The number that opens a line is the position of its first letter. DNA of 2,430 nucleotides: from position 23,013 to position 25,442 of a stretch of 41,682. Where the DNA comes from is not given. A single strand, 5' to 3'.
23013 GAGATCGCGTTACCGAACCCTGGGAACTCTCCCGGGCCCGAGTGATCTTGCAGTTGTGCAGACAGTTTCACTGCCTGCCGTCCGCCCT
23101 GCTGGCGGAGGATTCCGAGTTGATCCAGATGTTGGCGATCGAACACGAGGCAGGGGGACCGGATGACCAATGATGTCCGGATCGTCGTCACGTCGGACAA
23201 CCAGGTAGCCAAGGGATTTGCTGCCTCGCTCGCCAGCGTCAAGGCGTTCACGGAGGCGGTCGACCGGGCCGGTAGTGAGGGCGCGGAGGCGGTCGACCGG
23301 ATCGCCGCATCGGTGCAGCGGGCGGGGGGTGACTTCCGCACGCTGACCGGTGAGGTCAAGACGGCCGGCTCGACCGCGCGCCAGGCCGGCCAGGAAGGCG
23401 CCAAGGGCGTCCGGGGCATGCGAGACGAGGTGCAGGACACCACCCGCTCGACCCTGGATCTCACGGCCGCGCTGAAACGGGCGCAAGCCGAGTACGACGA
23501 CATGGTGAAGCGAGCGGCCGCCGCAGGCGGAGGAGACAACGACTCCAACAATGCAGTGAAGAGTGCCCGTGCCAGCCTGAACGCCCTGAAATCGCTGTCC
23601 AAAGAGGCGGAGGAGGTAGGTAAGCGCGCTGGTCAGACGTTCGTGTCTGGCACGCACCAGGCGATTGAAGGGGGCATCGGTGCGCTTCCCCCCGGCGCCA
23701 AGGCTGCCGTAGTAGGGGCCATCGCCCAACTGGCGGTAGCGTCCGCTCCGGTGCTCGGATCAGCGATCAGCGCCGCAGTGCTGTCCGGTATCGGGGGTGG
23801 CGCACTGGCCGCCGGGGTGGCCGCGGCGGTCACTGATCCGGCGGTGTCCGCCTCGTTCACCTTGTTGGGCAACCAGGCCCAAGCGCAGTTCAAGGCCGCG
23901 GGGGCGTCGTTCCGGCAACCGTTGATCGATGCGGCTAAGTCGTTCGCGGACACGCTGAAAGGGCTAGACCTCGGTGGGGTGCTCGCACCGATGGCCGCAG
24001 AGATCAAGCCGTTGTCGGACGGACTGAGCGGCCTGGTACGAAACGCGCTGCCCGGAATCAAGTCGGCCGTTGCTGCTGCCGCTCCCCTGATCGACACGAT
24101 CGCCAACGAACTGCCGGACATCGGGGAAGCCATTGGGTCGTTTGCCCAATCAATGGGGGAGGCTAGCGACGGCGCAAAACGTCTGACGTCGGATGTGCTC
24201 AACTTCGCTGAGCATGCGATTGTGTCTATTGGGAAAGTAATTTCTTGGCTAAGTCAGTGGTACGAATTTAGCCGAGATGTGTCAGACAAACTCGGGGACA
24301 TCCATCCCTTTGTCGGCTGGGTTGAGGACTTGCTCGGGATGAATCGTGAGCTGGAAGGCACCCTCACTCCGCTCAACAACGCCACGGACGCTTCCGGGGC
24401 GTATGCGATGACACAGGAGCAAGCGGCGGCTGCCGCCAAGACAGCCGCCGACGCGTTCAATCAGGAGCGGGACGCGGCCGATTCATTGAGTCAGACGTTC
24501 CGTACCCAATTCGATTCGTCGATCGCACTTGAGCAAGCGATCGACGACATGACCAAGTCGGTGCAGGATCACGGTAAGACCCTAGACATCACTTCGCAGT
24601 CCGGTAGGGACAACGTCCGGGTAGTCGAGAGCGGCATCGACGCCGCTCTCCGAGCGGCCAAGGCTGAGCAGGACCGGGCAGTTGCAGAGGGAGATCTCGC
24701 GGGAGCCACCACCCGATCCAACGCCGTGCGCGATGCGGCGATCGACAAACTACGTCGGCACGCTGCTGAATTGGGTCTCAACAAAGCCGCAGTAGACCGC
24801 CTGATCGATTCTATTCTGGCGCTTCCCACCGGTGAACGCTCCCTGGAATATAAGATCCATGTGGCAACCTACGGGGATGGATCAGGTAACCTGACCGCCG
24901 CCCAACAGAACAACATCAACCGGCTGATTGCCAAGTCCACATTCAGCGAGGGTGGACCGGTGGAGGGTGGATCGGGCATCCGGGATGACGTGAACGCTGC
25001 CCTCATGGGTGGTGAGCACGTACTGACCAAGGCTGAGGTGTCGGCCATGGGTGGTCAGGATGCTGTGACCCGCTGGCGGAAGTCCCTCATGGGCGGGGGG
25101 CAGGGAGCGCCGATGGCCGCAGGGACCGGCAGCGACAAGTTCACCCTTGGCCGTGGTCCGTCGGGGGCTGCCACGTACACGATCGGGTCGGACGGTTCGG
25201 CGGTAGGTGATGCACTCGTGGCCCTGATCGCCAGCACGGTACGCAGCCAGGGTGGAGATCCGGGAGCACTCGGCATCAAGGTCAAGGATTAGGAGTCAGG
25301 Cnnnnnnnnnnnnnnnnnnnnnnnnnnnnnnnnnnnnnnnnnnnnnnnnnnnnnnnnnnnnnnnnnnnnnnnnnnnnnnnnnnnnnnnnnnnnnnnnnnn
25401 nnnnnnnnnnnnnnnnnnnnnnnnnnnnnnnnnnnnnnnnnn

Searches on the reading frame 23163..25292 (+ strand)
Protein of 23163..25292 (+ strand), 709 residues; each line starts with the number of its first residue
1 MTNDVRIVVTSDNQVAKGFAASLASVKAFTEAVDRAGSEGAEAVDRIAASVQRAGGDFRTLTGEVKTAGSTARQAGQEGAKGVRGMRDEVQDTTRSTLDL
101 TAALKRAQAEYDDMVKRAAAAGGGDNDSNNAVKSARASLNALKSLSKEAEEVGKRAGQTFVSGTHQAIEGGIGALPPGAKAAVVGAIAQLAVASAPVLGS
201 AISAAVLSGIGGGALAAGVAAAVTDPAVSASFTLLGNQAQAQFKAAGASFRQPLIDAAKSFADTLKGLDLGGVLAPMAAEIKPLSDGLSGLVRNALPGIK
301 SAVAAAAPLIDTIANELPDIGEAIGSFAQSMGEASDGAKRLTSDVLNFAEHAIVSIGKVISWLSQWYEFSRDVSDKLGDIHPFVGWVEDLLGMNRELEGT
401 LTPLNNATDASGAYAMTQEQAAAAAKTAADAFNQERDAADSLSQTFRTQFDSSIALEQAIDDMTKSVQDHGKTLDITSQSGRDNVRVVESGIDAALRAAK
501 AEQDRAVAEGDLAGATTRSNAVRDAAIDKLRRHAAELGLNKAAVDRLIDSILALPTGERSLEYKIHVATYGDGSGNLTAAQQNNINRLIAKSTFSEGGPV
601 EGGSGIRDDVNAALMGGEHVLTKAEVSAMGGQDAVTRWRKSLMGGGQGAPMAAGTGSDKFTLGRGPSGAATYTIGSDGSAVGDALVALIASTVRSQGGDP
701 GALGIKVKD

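Call 13: search_protein_families(library=pfam, max_evalue=0.01, proteins=[window:23163-25292:+])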
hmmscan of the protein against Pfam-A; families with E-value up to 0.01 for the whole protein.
window:23163-25292:+ (709 aa): 1 family
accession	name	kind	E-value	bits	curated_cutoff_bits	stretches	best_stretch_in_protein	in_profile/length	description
PF09355.15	Phage_Gp19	-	0.0066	17.3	22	0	456-541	17-107/116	Phage protein Gp19/Gp15/Gp42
